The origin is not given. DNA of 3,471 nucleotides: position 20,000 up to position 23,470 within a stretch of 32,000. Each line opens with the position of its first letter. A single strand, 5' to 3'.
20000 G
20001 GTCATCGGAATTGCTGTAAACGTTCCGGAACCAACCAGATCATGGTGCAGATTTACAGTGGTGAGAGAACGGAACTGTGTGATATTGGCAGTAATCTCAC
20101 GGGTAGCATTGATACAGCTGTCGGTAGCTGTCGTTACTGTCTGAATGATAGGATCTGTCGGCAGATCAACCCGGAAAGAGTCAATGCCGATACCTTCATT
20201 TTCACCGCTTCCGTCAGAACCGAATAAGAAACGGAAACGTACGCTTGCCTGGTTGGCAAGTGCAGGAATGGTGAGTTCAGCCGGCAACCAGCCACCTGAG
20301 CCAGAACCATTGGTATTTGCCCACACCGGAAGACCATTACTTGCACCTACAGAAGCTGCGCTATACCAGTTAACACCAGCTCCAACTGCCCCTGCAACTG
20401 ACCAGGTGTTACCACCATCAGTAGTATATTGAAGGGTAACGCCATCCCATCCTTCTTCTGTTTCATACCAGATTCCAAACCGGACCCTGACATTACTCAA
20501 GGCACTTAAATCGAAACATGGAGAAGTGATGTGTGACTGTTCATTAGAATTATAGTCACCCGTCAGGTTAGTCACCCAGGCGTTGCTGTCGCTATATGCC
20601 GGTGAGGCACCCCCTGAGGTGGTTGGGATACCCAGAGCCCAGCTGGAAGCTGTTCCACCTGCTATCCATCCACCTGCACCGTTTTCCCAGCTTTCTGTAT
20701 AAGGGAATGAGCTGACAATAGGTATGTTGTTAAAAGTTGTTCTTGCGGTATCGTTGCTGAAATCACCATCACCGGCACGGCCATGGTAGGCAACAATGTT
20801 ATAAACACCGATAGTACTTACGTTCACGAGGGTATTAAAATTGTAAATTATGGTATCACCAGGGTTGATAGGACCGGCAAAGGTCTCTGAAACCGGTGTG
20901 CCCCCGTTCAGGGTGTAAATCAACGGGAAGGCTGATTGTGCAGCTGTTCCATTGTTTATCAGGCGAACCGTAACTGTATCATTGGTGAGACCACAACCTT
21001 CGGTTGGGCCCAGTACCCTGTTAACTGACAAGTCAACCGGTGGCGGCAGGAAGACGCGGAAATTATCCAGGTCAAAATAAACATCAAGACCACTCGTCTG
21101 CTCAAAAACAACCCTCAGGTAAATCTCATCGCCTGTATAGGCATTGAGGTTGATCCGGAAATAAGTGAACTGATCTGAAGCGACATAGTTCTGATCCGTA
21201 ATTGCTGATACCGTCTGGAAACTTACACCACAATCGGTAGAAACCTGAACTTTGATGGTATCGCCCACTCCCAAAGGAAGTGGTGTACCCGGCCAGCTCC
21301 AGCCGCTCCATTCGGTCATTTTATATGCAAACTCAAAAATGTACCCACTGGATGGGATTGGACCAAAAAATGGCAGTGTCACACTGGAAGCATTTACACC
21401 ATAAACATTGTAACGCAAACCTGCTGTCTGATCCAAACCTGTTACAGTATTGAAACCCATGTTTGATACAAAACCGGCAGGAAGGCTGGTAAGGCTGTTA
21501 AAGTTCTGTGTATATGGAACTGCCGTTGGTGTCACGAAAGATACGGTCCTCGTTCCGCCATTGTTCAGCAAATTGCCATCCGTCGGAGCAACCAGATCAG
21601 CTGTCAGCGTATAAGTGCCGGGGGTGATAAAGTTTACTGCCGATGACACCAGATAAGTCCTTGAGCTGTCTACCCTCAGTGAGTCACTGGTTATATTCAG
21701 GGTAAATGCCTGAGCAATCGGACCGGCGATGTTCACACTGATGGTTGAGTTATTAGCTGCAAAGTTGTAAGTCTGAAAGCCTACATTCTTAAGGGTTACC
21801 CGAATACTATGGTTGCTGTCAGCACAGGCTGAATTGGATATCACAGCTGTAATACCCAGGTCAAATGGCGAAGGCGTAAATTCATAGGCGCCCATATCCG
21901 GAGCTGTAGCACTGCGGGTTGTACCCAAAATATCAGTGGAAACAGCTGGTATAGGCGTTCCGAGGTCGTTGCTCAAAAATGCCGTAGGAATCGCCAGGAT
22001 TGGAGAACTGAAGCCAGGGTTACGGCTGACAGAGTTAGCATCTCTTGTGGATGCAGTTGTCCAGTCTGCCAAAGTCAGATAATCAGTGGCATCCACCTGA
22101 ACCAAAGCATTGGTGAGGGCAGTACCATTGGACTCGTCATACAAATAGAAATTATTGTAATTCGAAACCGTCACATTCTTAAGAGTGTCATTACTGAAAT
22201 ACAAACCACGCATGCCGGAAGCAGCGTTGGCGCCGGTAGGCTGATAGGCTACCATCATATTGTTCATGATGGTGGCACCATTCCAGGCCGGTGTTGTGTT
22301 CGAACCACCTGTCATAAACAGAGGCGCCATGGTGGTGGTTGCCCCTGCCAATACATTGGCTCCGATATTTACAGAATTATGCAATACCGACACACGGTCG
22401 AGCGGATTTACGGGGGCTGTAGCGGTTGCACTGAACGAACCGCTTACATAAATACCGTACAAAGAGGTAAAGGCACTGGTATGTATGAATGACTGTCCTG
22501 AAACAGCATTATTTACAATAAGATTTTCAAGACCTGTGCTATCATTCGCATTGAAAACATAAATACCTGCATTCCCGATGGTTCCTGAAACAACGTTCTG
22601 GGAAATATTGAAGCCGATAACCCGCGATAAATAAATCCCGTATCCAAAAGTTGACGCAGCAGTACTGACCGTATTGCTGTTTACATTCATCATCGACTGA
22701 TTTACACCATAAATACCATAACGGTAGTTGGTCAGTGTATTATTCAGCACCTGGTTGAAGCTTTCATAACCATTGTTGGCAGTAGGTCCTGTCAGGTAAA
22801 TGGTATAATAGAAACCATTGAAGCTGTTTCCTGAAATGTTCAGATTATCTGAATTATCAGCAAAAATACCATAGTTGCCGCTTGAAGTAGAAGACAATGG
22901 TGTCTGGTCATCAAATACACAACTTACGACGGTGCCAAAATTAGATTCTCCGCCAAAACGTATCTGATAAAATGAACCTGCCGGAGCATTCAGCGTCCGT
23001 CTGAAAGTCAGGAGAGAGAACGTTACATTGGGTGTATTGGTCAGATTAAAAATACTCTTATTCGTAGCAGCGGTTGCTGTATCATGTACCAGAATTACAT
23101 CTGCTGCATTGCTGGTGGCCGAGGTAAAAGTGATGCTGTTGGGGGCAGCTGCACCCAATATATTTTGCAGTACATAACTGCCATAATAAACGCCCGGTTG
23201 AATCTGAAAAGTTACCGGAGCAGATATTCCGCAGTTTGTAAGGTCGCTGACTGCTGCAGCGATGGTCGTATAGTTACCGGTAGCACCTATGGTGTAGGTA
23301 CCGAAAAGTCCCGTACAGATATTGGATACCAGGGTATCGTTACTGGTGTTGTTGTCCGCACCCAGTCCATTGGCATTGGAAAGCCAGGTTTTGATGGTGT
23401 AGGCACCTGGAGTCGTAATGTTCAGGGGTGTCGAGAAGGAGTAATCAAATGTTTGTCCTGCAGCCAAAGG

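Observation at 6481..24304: Tandem array of three ~1900-2000-aa paralogous T9SS cargo genes of unknown function, occupying 56% of the window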

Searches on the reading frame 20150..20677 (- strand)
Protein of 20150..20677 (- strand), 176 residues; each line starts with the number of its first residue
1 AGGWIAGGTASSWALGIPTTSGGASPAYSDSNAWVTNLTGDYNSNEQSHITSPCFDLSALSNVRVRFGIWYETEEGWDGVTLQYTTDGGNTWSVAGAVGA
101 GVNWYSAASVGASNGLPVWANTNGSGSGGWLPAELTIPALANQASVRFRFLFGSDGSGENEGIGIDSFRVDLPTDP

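Call 66: search_protein_families(library=pfam, proteins=[window:20150-20677:-], max_evalue=1)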
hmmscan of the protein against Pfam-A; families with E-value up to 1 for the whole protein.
window:20150-20677:- (176 aa): 3 families
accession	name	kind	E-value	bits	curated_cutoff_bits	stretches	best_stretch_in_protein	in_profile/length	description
PF20773.4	InhA-like_MAM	-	1.4e-06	28.4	26.9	1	52-171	54-163/191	Immune inhibitor A-like, MAM domain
PF21471.3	Reelin_subrepeat-B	-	0.00017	21.8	27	1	75-167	55-123/127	Reelin subrepeat B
PF03174.19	CHB_HEX_C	-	0.026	14.9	23.6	1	78-96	33-51/76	Chitobiase/beta-hexosaminidase C-terminal domain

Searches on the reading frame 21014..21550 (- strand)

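Call 66: search_protein_families(library=pfam, proteins=[window:21014-21550:-], max_evalue=1)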
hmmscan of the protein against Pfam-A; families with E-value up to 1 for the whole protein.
window:21014-21550:- (179 aa): 1 family
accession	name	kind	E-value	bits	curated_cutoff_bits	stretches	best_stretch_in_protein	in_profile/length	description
PF18224.6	ToxB_N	-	0.056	13.9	25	1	97-114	33-50/61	ToxB N-terminal domain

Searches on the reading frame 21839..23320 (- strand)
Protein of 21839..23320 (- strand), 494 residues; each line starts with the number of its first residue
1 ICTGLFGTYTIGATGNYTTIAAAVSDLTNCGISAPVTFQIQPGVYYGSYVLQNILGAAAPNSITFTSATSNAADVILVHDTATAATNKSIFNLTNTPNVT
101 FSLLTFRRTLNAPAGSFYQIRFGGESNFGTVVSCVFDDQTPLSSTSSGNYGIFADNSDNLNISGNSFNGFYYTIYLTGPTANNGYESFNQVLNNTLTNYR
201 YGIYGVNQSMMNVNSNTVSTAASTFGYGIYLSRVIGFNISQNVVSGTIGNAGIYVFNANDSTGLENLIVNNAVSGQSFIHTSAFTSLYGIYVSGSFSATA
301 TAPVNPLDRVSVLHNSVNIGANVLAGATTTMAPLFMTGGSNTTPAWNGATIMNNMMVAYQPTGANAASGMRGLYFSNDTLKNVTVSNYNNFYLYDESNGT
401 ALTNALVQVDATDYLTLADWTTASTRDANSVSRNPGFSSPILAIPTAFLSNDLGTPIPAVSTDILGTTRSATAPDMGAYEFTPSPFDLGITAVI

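Call 44: predict_structure(alignment_id=A2)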
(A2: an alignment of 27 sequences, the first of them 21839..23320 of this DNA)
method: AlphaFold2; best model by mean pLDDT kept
length: 494 residues; sequences in the alignment: 27
mean_pLDDT: 90.6   pTM: 0.91
mean pLDDT of the five models: 90.6, 90.2, 89.9, 88.6, 88.0
residues with pLDDT >= 90: 363; 70-90: 96; 50-70: 25; < 50: 10
segments of 3 or more residues with pLDDT < 50: 487-494
pLDDT, mean of each block of 10 residues (from residue 1): 91 96 96 98 95 94 98 93 73 97 94 81 95 95 76 96 97 92 82 95 95 96 86 95 93 93 87 86 72 90 84 97 82 95 93 97 87 95 96 93 95 96 96 91 89 94 96 96 60 40
secondary structure, 60 per line:
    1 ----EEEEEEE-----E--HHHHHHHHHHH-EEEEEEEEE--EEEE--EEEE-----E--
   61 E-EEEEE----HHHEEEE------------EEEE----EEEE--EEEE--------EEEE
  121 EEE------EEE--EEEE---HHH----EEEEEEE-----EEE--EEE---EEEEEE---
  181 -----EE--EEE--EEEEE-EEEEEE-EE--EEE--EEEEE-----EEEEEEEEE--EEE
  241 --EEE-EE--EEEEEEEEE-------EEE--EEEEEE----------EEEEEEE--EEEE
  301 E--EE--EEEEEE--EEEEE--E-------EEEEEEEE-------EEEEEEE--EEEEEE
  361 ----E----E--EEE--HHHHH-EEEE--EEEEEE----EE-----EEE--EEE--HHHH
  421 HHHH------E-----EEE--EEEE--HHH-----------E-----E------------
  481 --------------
elements in order: E5-11 H20-30 E32-40 E43-46 E49-52 E63-67 E75-78 E91-94 E99-102 E105-108 E117-123 E130-132 E135-138 E149-155 E161-163 E166-168 E172-177 E190-192 E195-199 E201-206 E212-214 E217-221 E227-235 E238-240 E243-245 E251-259 E267-269 E272-277 E288-294 E297-301 E308-313 E316-320 E331-338 E346-352 E355-360 E373-375 H378-382 E384-387 E390-395 E407-409 E412-414 H417-424 E437-439 E442-445

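Call 47: fold_search(model_id=the predicted structure, library=pdb)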
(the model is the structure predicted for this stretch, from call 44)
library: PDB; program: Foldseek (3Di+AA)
matches with E <= 10: 341; with E <= 0.001: 7
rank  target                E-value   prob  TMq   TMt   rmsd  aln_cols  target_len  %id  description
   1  7v6m_A                2.8e-06  1.00  0.44  0.39  12.8       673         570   11  Crystal structure of lacto-N-biosidase TnX from Tynzenella nexilis, lacto-N-biose complex (released 2022-02-09)
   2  7v6i_A                4.0e-05  1.00  0.46  0.39  13.4       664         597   10  Crystal structure of lacto-N-biosidase BsaX from Bifidobacterium saguini, lacto-N-biose complex (released 2022-02-09)
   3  5gqc_D                8.0e-05  1.00  0.51  0.44  10.5       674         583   10  Crystal structure of lacto-N-biosidase LnbX from Bifidobacterium longum subsp. longum, ligand-free form (released 2017-04-19)
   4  5gqc_A                1.9e-04  1.00  0.54  0.47  10.4       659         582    9  Crystal structure of lacto-N-biosidase LnbX from Bifidobacterium longum subsp. longum, ligand-free form (released 2017-04-19)
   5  1dbg_A                3.1e-04  1.00  0.34  0.34  14.0       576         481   12  CRYSTAL STRUCTURE OF CHONDROITINASE B (released 2000-01-12)
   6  1ofm_A                6.1e-04  1.00  0.39  0.40  11.1       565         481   11  CRYSTAL STRUCTURE OF CHONDROITINASE B COMPLEXED TO CHONDROITIN 4-SULFATE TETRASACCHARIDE (released 2004-04-19)
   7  8bwk_A                9.2e-04  1.00  0.38  0.28  12.6       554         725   14  Metagenomic derived PL6 alginate lyase (released 2023-12-20)
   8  5c1c                  1.1e-03  1.00  0.25  0.38  13.2       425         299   10  Crystal Structure of the Pectin Methylesterase from Aspergillus niger in Deglycosylated Form (released 2015-07-01)
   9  7dmk_C                1.1e-03  0.97  0.26  0.19  20.7       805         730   10  PL6 alginate lyase BcAlyPL6 (released 2021-10-06)
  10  5c1e                  1.7e-03  1.00  0.23  0.35  12.1       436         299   10  Crystal Structure of the Pectin Methylesterase from Aspergillus niger in Penultimately Deglycosylated Form (N-acetylgluc (released 2015-07-01)
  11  2ntb_A                1.7e-03  0.99  0.25  0.34  16.8       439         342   11  Crystal structure of pectin methylesterase in complex with hexasaccharide V (released 2007-09-18)
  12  2nsp_A                1.8e-03  0.99  0.24  0.32  16.9       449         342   12  Crystal structure of pectin methylesterase D178A mutant in complex with hexasaccharide I (released 2007-09-18)
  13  8bwk_B                2.3e-03  1.00  0.34  0.25  14.9       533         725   14  Metagenomic derived PL6 alginate lyase (released 2023-12-20)
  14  9mm2                  2.7e-03  0.91  0.19  0.21  16.5       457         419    9  Crystal structure of bacterial pectin methylesterase PmeC5 from B. fibrisolvens D1T (released 2025-01-15)
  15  7o79                  2.9e-03  0.99  0.33  0.36  11.8       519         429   15  Structure of the PL6 family polysaccharide lyase Pedsa3628 from Pseudopedobacter saltans (released 2021-07-28)
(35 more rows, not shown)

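Call 72: search_solved_structures(query=A2, max_evalue=10, show_alignments=2)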
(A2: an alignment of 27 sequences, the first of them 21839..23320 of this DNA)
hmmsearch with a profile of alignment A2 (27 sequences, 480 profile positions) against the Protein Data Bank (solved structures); distinct sequences matched with E-value up to 10: 6.
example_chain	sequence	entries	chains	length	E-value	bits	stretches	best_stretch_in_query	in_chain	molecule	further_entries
7o0y_A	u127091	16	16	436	1.3e-07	33.9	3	145-245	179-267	Probable ABC transporter binding protein NosD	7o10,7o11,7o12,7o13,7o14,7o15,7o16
9rx2_A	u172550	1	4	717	1.5e-05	27.1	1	126-221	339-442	Parallel beta-helix repeat protein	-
3zpp_A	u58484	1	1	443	5.1e-05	25.4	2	87-223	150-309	CELL WALL SURFACE ANCHOR FAMILY PROTEIN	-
8pvs_A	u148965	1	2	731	0.019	16.9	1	155-216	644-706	Alpha-1,3-galactosidase B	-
3hn5_A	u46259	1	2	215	0.14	14.1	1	147-219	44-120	Putative exported protein BF0290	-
2in5_A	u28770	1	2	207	0.59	12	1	332-400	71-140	Hypothetical lipoprotein ymcC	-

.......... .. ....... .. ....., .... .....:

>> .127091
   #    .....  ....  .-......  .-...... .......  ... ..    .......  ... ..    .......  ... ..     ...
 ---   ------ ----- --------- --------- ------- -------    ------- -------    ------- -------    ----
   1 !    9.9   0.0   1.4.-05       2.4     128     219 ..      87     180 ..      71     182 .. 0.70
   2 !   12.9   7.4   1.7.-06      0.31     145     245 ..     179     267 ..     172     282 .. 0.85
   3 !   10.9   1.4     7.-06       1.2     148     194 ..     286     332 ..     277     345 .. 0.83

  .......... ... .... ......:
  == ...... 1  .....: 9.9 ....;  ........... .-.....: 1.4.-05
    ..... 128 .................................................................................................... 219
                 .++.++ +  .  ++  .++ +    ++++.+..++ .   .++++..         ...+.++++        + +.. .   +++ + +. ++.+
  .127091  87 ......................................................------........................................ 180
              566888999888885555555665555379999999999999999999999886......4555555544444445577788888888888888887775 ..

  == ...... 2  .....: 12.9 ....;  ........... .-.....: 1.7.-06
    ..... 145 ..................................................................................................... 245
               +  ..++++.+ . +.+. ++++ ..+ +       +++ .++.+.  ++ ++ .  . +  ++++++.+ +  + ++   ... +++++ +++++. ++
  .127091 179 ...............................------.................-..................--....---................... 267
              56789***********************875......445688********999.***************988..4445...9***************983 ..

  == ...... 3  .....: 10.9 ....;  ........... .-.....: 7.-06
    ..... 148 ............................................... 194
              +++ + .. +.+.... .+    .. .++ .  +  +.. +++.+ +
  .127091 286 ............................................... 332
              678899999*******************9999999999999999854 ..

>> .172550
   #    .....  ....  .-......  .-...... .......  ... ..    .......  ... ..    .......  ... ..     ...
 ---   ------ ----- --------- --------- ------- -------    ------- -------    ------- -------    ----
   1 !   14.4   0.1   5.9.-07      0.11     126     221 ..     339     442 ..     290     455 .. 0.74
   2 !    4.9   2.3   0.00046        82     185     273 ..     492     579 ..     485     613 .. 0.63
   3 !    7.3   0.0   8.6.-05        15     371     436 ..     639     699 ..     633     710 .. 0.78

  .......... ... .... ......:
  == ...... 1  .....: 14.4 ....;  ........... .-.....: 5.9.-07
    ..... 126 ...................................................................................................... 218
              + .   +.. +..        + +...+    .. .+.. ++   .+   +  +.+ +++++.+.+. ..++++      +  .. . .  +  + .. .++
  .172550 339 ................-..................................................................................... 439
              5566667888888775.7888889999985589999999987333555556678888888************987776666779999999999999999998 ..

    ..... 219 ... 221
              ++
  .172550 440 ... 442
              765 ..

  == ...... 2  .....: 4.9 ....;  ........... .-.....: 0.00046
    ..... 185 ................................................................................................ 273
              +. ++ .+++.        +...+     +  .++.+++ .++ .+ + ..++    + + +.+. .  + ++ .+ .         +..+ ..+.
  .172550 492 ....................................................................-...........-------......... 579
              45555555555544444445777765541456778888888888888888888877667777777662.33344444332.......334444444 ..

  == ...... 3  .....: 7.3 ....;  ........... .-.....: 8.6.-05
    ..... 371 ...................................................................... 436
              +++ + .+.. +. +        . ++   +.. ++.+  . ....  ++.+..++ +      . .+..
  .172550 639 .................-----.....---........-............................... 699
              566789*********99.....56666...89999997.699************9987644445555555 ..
